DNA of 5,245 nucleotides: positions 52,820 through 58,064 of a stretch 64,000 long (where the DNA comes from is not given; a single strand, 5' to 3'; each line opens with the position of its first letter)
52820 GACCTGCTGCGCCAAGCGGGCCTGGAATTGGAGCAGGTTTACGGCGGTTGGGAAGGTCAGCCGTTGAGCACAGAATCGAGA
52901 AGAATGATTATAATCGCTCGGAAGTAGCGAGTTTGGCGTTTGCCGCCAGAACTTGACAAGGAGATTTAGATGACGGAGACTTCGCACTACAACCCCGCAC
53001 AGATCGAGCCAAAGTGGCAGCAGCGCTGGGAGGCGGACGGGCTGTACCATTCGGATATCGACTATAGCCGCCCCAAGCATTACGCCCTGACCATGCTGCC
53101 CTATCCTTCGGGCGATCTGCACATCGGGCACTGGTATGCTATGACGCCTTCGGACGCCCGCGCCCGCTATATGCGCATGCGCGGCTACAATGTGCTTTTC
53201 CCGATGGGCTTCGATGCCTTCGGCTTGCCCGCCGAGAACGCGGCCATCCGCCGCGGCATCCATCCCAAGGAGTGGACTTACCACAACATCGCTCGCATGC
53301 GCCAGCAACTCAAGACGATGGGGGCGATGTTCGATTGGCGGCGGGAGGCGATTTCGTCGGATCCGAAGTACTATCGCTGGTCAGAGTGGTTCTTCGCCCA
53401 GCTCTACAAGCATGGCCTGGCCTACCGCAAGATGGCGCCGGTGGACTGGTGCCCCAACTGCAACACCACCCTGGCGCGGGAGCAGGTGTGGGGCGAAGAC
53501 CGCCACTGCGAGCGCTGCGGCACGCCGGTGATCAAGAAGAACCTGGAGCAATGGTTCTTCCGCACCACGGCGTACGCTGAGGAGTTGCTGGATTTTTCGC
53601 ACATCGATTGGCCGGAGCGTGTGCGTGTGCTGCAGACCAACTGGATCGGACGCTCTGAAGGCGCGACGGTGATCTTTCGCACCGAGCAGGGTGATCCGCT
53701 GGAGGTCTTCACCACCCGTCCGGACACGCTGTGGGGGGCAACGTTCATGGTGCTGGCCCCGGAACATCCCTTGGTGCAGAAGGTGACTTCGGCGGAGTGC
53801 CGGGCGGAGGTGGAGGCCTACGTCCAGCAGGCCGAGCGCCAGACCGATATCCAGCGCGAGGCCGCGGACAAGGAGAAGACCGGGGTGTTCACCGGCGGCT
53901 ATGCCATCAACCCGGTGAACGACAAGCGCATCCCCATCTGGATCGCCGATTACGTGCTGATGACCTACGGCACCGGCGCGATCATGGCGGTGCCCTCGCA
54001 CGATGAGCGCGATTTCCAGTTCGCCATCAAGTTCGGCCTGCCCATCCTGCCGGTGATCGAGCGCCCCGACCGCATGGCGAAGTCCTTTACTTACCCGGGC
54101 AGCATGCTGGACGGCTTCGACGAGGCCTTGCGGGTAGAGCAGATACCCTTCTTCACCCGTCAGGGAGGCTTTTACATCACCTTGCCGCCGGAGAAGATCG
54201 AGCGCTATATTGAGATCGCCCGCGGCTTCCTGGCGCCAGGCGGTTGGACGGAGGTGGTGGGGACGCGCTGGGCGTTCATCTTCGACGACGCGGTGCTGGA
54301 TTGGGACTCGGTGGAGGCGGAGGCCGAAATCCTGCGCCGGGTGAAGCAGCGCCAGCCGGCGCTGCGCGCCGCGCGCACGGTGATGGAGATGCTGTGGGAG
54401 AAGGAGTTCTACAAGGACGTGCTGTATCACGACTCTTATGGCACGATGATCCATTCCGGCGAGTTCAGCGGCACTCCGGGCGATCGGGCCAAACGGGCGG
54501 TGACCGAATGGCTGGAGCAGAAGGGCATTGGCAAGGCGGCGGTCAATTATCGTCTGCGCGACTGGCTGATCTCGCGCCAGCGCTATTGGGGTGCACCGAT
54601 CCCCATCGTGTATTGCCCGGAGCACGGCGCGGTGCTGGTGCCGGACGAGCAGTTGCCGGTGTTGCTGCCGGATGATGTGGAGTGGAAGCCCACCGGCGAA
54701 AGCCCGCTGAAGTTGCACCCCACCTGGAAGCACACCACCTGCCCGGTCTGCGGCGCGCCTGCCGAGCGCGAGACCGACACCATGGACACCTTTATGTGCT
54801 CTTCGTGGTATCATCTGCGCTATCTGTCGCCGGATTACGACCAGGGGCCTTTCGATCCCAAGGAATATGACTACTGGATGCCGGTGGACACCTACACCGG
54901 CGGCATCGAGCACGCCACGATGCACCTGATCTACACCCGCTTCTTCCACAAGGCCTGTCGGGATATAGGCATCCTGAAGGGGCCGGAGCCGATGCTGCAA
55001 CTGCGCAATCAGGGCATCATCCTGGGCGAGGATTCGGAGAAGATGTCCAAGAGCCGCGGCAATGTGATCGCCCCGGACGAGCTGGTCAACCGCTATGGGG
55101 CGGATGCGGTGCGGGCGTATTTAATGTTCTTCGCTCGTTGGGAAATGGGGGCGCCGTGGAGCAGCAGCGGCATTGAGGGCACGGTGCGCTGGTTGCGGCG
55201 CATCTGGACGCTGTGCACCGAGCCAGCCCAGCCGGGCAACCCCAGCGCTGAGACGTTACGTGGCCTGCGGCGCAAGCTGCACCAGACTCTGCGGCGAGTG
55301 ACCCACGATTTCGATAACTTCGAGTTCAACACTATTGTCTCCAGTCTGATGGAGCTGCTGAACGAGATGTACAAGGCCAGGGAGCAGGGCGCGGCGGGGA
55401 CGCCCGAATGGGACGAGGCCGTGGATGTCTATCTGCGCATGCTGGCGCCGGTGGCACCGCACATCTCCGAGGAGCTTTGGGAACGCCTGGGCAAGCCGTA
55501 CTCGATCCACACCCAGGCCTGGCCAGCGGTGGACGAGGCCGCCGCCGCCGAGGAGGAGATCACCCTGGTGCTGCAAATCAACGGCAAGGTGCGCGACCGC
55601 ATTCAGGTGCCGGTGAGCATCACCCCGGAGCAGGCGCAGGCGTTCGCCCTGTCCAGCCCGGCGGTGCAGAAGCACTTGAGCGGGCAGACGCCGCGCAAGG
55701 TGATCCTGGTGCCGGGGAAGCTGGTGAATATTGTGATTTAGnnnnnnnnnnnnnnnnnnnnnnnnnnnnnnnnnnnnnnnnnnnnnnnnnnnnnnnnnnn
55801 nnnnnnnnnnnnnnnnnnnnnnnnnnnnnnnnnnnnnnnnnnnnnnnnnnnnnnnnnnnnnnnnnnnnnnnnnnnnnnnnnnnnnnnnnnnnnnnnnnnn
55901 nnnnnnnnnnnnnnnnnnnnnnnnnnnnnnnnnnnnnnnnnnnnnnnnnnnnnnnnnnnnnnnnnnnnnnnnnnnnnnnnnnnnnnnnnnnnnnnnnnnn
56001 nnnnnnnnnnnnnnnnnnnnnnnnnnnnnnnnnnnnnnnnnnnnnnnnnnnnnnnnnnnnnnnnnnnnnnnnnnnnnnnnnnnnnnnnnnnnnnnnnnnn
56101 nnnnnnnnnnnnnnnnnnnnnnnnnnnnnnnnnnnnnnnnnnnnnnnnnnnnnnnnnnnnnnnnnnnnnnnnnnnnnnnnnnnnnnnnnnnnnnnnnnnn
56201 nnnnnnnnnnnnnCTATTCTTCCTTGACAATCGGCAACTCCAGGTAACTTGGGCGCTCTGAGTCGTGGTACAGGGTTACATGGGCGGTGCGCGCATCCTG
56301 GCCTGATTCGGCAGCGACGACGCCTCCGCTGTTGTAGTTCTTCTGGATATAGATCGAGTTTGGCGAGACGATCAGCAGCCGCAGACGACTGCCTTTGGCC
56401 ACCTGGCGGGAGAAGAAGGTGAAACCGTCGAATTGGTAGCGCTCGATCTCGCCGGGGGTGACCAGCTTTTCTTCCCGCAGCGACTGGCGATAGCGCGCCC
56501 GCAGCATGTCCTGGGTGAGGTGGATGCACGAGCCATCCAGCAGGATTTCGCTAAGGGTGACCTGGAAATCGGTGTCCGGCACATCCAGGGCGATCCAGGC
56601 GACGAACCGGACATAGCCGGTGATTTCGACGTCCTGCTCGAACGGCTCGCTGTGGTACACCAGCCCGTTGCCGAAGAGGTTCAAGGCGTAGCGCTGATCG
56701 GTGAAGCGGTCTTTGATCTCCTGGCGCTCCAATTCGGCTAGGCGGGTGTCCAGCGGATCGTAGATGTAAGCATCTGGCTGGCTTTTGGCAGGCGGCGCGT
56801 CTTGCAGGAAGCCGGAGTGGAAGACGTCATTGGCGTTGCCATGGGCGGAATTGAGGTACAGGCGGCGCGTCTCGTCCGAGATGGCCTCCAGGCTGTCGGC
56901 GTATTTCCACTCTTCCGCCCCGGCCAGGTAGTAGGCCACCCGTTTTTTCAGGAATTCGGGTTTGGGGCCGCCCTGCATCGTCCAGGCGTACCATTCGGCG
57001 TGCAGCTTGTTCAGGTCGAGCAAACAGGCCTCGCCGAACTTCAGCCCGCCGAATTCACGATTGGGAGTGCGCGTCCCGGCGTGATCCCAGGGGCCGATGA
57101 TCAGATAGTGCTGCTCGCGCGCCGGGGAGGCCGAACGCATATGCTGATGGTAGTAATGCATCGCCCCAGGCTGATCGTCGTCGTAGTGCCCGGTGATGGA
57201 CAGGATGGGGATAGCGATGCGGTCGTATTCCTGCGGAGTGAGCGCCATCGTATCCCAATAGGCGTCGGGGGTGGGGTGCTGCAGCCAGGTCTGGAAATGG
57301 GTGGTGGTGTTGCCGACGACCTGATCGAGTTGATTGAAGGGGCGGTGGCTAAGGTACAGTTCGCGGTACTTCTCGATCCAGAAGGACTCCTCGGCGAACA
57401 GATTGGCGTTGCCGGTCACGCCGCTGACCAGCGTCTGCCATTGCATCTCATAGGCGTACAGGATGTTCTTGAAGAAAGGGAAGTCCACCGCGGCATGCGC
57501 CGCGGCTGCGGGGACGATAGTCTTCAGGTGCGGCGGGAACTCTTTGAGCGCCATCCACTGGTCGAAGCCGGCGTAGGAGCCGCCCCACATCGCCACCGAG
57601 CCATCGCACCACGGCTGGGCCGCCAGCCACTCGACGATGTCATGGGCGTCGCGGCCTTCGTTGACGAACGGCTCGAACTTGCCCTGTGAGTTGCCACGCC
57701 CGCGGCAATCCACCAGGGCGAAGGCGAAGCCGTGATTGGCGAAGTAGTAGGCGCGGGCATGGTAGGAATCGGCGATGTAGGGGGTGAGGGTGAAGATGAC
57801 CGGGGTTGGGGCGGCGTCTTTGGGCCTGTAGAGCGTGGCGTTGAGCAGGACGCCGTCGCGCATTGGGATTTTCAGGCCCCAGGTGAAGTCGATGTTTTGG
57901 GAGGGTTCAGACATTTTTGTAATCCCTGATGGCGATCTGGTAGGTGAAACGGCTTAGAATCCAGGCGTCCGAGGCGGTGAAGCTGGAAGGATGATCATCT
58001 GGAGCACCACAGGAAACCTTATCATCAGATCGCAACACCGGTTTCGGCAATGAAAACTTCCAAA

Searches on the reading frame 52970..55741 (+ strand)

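Call 94: search_protein_families(library=pfam, proteins=[window:52970-55741:+], max_evalue=0.00001)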
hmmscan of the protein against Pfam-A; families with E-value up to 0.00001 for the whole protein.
window:52970-55741:+ (923 aa): 4 families
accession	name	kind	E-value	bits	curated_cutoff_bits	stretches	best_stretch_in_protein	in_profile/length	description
PF13603.12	tRNA-synt_1_2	-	7.5e-64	215.1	25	1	224-371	2-154/185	Leucyl-tRNA synthetase, editing domain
PF00133.28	tRNA-synt_1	-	8.4e-48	163.6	22.7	2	15-209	1-206/414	tRNA synthetases class I (I, L, M and V)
PF09334.17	tRNA-synt_1g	-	6.3e-32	111.2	20.1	1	41-187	5-159/391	tRNA synthetases class I (M)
PF08264.19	Anticodon_1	-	8e-26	91.1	25.1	1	766-884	4-142/148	Anticodon-binding domain of tRNA ligase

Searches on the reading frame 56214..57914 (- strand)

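Call 94: search_protein_families(library=pfam, proteins=[window:56214-57914:-], max_evalue=0.00001)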
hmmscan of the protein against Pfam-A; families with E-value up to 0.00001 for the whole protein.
window:56214-57914:- (566 aa): 3 families
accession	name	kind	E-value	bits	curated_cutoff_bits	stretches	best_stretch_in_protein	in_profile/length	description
PF02129.25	Peptidase_S15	-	6.9e-51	173.9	23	1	20-279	1-261/262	X-Pro dipeptidyl-peptidase (S15 family)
PF08530.16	PepX_C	-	4.9e-23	82.6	22.5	1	324-559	7-217/217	X-Pro dipeptidyl-peptidase C-terminal non-catalytic domain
PF00326.27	Peptidase_S9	-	5e-07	29.9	22.6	1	51-153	3-112/213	Prolyl oligopeptidase family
